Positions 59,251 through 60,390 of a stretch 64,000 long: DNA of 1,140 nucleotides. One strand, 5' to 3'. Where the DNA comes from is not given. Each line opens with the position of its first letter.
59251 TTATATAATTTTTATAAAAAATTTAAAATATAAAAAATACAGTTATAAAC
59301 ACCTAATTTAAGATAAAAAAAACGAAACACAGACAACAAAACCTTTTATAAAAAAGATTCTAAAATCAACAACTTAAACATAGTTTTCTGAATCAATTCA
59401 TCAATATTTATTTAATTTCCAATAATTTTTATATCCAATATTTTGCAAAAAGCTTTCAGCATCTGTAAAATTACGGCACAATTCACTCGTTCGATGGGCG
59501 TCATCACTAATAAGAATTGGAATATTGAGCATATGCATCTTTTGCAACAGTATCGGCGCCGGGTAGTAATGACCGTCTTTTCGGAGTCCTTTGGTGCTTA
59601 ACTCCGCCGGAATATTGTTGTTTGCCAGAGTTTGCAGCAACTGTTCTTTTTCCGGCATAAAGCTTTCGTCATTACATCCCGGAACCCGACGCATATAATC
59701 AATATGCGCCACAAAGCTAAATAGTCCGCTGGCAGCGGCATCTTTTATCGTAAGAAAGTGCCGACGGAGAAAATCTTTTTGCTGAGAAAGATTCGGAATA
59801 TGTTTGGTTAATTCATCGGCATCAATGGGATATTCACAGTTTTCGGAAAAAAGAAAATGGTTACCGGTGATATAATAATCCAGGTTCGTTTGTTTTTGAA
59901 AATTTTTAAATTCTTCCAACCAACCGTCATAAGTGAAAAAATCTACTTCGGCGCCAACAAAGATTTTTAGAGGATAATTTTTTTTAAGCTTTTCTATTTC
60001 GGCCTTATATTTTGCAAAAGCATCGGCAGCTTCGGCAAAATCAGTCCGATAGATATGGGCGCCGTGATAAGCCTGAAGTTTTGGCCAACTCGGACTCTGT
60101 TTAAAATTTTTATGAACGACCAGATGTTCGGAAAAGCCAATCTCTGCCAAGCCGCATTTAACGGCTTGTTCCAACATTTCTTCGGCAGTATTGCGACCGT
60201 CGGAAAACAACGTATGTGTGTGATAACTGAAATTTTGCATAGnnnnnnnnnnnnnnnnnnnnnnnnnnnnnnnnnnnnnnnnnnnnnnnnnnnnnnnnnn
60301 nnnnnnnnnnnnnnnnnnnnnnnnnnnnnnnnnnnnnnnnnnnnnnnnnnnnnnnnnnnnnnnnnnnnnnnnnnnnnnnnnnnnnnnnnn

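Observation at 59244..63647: Five-gene insertion splitting the mnmG-rsmG junction: PHP phosphoesterase + MurA-like enolpyruvyl transferase + three tandem HD-domain paralogs (candidate undescribed nucleotide/phospho-metabolite system)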

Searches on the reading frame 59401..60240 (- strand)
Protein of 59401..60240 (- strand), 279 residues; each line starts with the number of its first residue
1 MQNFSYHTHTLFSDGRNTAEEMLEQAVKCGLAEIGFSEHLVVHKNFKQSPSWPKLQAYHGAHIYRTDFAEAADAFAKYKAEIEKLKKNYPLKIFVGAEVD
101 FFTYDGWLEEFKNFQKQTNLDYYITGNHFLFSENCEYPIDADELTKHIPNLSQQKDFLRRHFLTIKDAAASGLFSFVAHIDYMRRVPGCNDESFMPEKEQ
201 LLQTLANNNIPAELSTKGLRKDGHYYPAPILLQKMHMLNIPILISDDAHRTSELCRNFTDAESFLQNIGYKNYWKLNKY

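Call 3: search_protein_families(library=pfam, proteins=[window:59401-60240:-], max_evalue=0.01)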
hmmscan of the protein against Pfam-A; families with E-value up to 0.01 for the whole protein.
window:59401-60240:- (279 aa): 1 family
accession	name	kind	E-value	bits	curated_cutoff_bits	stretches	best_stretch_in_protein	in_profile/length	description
PF02811.25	PHP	-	1.4e-15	58.4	26.4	1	6-216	2-163/164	PHP domain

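Call 4: search_protein_families(library=ncbifam, proteins=[window:59401-60240:-], max_evalue=0.01)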
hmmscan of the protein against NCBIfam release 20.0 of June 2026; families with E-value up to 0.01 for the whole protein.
window:59401-60240:- (279 aa): 11 families
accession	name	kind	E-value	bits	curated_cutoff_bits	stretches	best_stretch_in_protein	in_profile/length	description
NF005596.0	PRK07328.1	subfamily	6.8e-34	117.5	202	1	4-273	4-255/269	histidinol-phosphatase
TIGR01856.1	hisJ_fam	subfamily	1.6e-28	100.1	90.2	1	5-261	2-250/252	histidinol-phosphatase HisJ family protein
NF005996.1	PRK08123.1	equivalog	3.6e-21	75.6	133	1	7-258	4-258/262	histidinol-phosphatase HisJ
NF005235.0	PRK06740.1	equivalog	3.5e-14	53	442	1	22-273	66-318/335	histidinol phosphate phosphatase domain-containing protein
NF005597.0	PRK07329.1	equivalog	1.4e-08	34.6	303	1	72-272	50-244/257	hypothetical protein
NF004086.0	PRK05588.1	equivalog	4.7e-06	26.8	321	1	92-274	66-245/255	histidinol phosphate phosphatase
NF006251.0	PRK08392.1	equivalog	6.5e-05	22.5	212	0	6-43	4-43/216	hypothetical protein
NF006375.0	PRK08609.1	equivalog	8.6e-05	21.3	426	0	75-136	387-446/571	DNA polymerase/3'-5' exonuclease PolX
NF004981.0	PRK06361.1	equivalog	0.00016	21.1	117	0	4-40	2-38/217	histidinol phosphate phosphatase domain-containing protein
NF041661.1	Cycl_ph_dihydrol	equivalog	0.00051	19.5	500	1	6-40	2-36/259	phosphoribosyl 1,2-cyclic phosphate 1,2-diphosphodiesterase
NF006702.0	PRK09248.1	domain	0.00082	18.9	264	0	5-39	6-41/246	PHP domain-containing protein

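Call 5: search_protein_families(library=padloc, proteins=[window:59401-60240:-], max_evalue=0.01)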
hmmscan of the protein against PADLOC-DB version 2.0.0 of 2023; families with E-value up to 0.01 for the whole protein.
window:59401-60240:- (279 aa): 0 families

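Call 32: search_solved_structures(query=window:59401-60240:-, max_evalue=0.01, show_alignments=1)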
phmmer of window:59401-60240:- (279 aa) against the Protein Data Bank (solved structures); distinct sequences matched with E-value up to 0.01: 1.
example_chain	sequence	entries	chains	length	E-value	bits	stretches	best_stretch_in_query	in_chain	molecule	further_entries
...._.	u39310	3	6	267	2.3e-16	63.3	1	73-273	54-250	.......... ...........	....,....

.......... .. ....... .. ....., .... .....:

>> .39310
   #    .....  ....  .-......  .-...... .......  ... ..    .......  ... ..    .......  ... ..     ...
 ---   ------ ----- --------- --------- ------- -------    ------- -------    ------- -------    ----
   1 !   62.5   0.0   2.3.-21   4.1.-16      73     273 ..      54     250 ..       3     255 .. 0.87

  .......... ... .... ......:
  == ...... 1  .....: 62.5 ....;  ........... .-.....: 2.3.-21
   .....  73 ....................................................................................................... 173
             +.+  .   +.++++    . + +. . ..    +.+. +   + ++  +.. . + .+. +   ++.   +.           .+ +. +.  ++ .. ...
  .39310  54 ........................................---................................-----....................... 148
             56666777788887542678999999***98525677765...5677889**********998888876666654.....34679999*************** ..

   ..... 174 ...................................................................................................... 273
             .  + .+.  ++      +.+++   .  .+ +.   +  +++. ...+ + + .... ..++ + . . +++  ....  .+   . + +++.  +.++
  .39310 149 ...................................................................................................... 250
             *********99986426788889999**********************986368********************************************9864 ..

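Call 79: find_homologous_proteins(query=window:59401-60240:-, max_evalue=1e-10)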
Query window:59401-60240:- (279 aa): 201 proteins with E <= 1e-10 among 636 candidates; the best 120 are listed.
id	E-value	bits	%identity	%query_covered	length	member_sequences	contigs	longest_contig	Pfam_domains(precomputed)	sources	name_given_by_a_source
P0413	4.1e-177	605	93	100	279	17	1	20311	PF02811.27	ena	-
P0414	3.2e-159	547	82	100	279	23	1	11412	PF02811.27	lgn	-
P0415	6.4e-137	474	74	99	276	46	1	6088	PF02811.27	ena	-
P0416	4.0e-103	363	57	99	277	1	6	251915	PF02811.27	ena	-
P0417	1.7e-99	351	54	99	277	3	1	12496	PF02811.27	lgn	-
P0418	9.7e-93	329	52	100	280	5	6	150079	PF02811.27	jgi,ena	-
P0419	2.0e-91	324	50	100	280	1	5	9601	PF02811.27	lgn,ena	-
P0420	2.4e-88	314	49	100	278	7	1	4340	PF02811.27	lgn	-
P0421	1.4e-87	312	51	99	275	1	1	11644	PF02811.27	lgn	-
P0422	4.2e-83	297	53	97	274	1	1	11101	PF02811.27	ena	-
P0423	3.8e-82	294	48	98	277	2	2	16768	PF02811.27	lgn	-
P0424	4.4e-82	294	52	98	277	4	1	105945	PF02811.27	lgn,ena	-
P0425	1.8e-81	292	48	100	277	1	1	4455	PF02811.27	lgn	-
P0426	4.8e-81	290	52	99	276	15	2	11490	PF02811.27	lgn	-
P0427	7.3e-81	290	52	99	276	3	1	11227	PF02811.27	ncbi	-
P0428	1.2e-80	289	51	100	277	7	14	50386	PF02811.27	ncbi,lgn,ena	-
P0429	5.1e-80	287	50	98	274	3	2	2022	PF02811.27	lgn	-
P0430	1.3e-79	286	50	97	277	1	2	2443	PF02811.27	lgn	-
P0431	1.8e-79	285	49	100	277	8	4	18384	PF02811.27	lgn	-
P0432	1.5e-78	282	50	98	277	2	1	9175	PF02811.27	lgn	-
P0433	2.2e-78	282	47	99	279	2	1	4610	PF02811.27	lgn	-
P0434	3.0e-78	281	49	100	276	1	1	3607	PF02811.27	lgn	-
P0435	4.4e-78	281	48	98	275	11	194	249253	PF02811.27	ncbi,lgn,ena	-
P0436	5.1e-78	280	51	95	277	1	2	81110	PF02811.27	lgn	-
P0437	8.5e-78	280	48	99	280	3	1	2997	PF02811.27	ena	-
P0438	1.1e-77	279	49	95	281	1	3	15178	PF02811.27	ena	-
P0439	1.9e-77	279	48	97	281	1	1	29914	PF02811.27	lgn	-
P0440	2.2e-77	278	49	100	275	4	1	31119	PF02811.27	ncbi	-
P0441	2.5e-77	278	48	95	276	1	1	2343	PF02811.27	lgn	-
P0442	4.3e-77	277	49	100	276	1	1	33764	PF02811.27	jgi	-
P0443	8.3e-77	276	47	99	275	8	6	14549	PF02811.27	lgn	-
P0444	1.3e-76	276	49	96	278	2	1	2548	PF02811.27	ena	-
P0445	1.7e-76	275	47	98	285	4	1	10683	PF02811.27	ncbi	-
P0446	1.7e-76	275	48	99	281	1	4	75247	PF02811.27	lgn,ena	-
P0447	1.8e-76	275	47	99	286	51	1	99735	PF02811.27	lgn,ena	-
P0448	2.3e-76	275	47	100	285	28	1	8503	PF02811.27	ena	-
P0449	3.3e-76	274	49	95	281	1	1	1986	PF02811.27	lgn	-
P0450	3.4e-76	274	49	100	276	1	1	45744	PF02811.27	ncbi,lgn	-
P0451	3.8e-76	274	49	100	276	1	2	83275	PF02811.27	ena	-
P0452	5.3e-76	274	49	95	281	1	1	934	PF02811.27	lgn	-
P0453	6.1e-76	274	47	99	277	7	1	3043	PF02811.27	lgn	-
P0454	1.0e-75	273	48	98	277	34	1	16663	PF02811.27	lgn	-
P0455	1.1e-75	273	47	98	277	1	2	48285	PF02811.27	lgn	-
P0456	1.8e-75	272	47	99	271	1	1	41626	PF02811.27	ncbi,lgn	-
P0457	2.5e-75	272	48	92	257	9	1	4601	PF02811.27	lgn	-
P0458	2.5e-75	272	48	96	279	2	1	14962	PF02811.27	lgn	-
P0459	2.6e-75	272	47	97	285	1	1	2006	PF02811.27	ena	-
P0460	2.7e-75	271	47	97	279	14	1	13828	PF02811.27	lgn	-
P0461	2.9e-75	271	47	98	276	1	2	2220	PF02811.27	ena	-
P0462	3.3e-75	271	47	98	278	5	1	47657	PF02811.27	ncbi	-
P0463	3.7e-75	271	47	97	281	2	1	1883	PF02811.27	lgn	-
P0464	5.3e-75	271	48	99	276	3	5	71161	PF02811.27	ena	-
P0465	5.4e-75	271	46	99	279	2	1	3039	PF02811.27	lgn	-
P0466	6.1e-75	270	48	95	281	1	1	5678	PF02811.27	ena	-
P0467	7.0e-75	270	48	99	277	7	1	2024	PF02811.27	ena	-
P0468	1.5e-74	269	49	98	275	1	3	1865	PF02811.27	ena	-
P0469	2.0e-74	269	47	99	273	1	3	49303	PF02811.27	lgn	-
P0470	2.2e-74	269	49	96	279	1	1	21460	PF02811.27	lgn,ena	-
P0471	3.7e-74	268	50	96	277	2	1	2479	PF02811.27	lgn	-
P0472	3.7e-74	268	46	98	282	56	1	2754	PF02811.27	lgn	-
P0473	6.1e-74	267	46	98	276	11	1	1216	PF02811.27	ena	-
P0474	7.5e-74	267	48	99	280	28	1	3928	PF02811.27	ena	-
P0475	8.7e-74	267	47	96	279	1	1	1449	PF02811.27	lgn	-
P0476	9.2e-74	266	46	99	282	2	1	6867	PF02811.27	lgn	-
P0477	1.2e-73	266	48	95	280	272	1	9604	PF02811.27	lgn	-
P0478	1.4e-73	266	47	98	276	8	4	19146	PF02811.27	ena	-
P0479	1.5e-73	266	46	99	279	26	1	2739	PF02811.27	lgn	-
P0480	2.0e-73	265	46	99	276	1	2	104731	PF02811.27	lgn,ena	-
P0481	2.3e-73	265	45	97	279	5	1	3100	PF02811.27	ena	-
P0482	3.6e-73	265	46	99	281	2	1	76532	PF02811.27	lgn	-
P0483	4.2e-73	264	45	95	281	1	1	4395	PF02811.27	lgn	-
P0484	4.7e-73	264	47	99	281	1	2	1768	PF02811.27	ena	-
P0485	4.8e-73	264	45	99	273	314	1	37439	PF02811.27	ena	-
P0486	9.0e-73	263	46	98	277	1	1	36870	PF02811.27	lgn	-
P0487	1.3e-72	263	47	95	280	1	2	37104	PF02811.27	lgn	-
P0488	3.0e-72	262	46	95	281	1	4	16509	PF02811.27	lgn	-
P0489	3.2e-72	261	47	97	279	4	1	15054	PF02811.27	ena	-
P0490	5.2e-72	261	47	99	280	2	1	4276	PF02811.27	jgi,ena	jgi:histidinol-phosphatase (PHP family)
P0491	5.3e-72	261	46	99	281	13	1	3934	PF02811.27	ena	-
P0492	8.4e-72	260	44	99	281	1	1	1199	PF02811.27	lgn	-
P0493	9.4e-72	260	45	99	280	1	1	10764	PF02811.27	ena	-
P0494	9.5e-72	260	46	99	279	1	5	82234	PF02811.27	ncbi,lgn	-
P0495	1.2e-71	260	46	99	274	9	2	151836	PF02811.27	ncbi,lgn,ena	-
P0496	1.4e-71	259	47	95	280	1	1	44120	PF02811.27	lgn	-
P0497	1.9e-71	259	45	99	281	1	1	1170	PF02811.27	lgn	-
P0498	2.8e-71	258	48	95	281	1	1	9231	PF02811.27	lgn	-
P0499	3.1e-71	258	44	100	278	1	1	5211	PF02811.27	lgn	-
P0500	4.2e-71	258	45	99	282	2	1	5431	PF02811.27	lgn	-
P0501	4.5e-71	258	45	95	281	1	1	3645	PF02811.27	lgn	-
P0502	5.3e-71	257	47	95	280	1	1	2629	PF02811.27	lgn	-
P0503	5.3e-71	257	46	98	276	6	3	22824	PF02811.27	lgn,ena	-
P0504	5.4e-71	257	45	95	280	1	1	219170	PF02811.27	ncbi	-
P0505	6.5e-71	257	48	95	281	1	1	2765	PF02811.27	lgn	-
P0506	6.6e-71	257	44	99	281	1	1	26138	PF02811.27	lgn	-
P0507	7.1e-71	257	45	99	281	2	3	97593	PF02811.27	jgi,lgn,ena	jgi:HisJ family histidinol phosphate phosphatase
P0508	8.2e-71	257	46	99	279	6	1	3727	PF02811.27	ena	-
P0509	1.1e-70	256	46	99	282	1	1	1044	PF02811.27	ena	-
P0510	1.5e-70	256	46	99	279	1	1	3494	PF02811.27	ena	-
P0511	1.7e-70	256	46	99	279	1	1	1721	PF02811.27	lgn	-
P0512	2.4e-70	255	44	99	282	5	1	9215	PF02811.27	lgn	-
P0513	2.7e-70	255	45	97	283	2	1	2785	PF02811.27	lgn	-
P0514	3.1e-70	255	47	95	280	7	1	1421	PF02811.27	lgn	-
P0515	3.2e-70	255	48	95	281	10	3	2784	PF02811.27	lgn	-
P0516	3.2e-70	255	45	95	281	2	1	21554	PF02811.27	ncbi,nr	ncbi:MAG: histidinol-phosphatase HisJ family protein [Alphaproteobacteria bacterium]|nr:histidinol-p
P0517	4.3e-70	254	47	95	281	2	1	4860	PF02811.27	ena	-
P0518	5.5e-70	254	46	99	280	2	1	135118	PF02811.27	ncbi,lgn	-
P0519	7.2e-70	254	45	95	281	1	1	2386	PF02811.27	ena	-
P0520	7.5e-70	254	46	94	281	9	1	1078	PF02811.27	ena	-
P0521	7.7e-70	254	45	97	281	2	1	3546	PF02811.27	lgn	-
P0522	8.5e-70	253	45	95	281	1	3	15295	PF02811.27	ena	-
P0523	9.0e-70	253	44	96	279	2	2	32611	PF02811.27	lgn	-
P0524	1.0e-69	253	47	95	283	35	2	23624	PF02811.27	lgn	-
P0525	1.0e-69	253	44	97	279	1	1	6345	PF02811.27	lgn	-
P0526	1.3e-69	253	46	96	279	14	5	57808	PF02811.27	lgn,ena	-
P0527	1.3e-69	253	45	95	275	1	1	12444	PF02811.27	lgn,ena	-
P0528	1.7e-69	252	44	96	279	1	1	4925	PF02811.27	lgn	-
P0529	1.9e-69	252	46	99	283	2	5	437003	PF02811.27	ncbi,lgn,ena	-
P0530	3.6e-69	251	44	99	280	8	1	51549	PF02811.27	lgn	-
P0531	6.4e-69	251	46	98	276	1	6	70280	PF02811.27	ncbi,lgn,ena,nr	ncbi:MAG: PHP domain-containing protein [Alphaproteobacteria bacterium]|nr:PHP domain-containing pro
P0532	7.5e-69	250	43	100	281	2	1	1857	PF02811.27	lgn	-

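Call 88: predict_structure(alignment_id=A4)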
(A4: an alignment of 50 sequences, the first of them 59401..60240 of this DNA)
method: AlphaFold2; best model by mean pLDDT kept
length: 279 residues; sequences in the alignment: 50
mean_pLDDT: 96.8   pTM: 0.93
mean pLDDT of the five models: 96.8, 96.7, 96.3, 96.2, 96.1
residues with pLDDT >= 90: 272; 70-90: 5; 50-70: 1; < 50: 1
segments of 3 or more residues with pLDDT < 50: none
pLDDT, mean of each block of 10 residues (from residue 1): 96 98 98 98 97 97 97 98 98 98 97 98 97 94 97 97 98 97 94 98 98 96 95 98 97 97 98 86
secondary structure, 60 per line:
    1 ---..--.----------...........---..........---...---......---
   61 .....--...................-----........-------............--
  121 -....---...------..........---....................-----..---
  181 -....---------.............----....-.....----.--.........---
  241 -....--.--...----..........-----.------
elements in order: H19-29 E33-42 H52-57 H68-86 E92-99 H107-118 E122-125 E129-131 E138-140 H141-147 H151-170 H182-185 H195-207 E212-215 H217-221 H229-237 E242-245 H258-267

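Call 90: fold_search(model_id=the predicted structure, library=pdb)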
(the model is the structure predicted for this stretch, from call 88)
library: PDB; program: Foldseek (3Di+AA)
matches with E <= 10: 1251; with E <= 0.001: 34
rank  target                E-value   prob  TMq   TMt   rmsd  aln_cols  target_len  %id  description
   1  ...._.                8.8e-17  1.00  0.74  0.78   4.1       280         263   23  Histidinol Phosphate Phosphatase complexed with Sulfate (released 2007-11-27)
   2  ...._B                2.7e-16  1.00  0.73  0.76   4.4       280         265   23  Histidinol Phosphate Phosphatase complexed with Sulfate (released 2007-11-27)
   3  3dcp_A                1.7e-12  1.00  0.72  0.73   4.4       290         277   19  Crystal structure of the putative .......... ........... hisK from Listeria monocytogenes. Northeast Structural Genomi (released 2008-07-29)
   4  3dcp_C                1.9e-12  1.00  0.72  0.73   4.2       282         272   19  Crystal structure of the putative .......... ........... hisK from Listeria monocytogenes. Northeast Structural Genomi (released 2008-07-29)
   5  6nlr_C                2.3e-12  1.00  0.72  0.73   4.2       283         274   18  Crystal structure of the putative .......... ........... hisK from Listeria monocytogenes with trinuclear metals deter (released 2019-12-25)
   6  6nlr_B                2.7e-12  1.00  0.72  0.73   4.3       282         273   18  Crystal structure of the putative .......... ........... hisK from Listeria monocytogenes with trinuclear metals deter (released 2019-12-25)
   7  3dcp_B                2.1e-11  1.00  0.72  0.73   4.1       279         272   19  Crystal structure of the putative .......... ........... hisK from Listeria monocytogenes. Northeast Structural Genomi (released 2008-07-29)
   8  4gyf                  4.3e-09  1.00  0.66  0.70   4.6       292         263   19  Crystal structure of histidinol phosphate phosphatase (HISK) from Lactococcus lactis subsp. lactis Il1403 complexed with (released 2013-02-06)
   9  3b0x                  9.1e-08  1.00  0.59  0.31   4.4       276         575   17  K263A mutant of PolX from Thermus thermophilus HB8 complexed with Ca-dGTP (released 2012-05-02)
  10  3au2                  1.2e-07  1.00  0.59  0.31   4.5       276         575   18  DNA polymerase X from Thermus thermophilus HB8 complexed with Ca-dGTP (released 2012-01-25)
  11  3b0y                  1.2e-07  1.00  0.59  0.31   4.4       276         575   18  K263D mutant of PolX from Thermus thermophilus HB8 complexed with Ca-dGTP (released 2012-05-02)
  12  2w9m_B                2.3e-07  1.00  0.54  0.29   4.9       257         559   18  Structure of family X DNA polymerase from Deinococcus radiodurans (released 2009-02-10)
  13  3au6_A                2.6e-07  1.00  0.55  0.30   5.0       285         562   18  DNA polymerase X from Thermus thermophilus HB8 ternary complex with primer/template DNA and ddGTP (released 2012-01-25)
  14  2w9m_A                2.7e-07  1.00  0.54  0.29   4.9       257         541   18  Structure of family X DNA polymerase from Deinococcus radiodurans (released 2009-02-10)
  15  3auo_A                5.4e-07  1.00  0.58  0.31   5.3       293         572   18  DNA polymerase X from Thermus thermophilus HB8 ternary complex with 1-nt gapped DNA and ddGTP (released 2012-01-25)
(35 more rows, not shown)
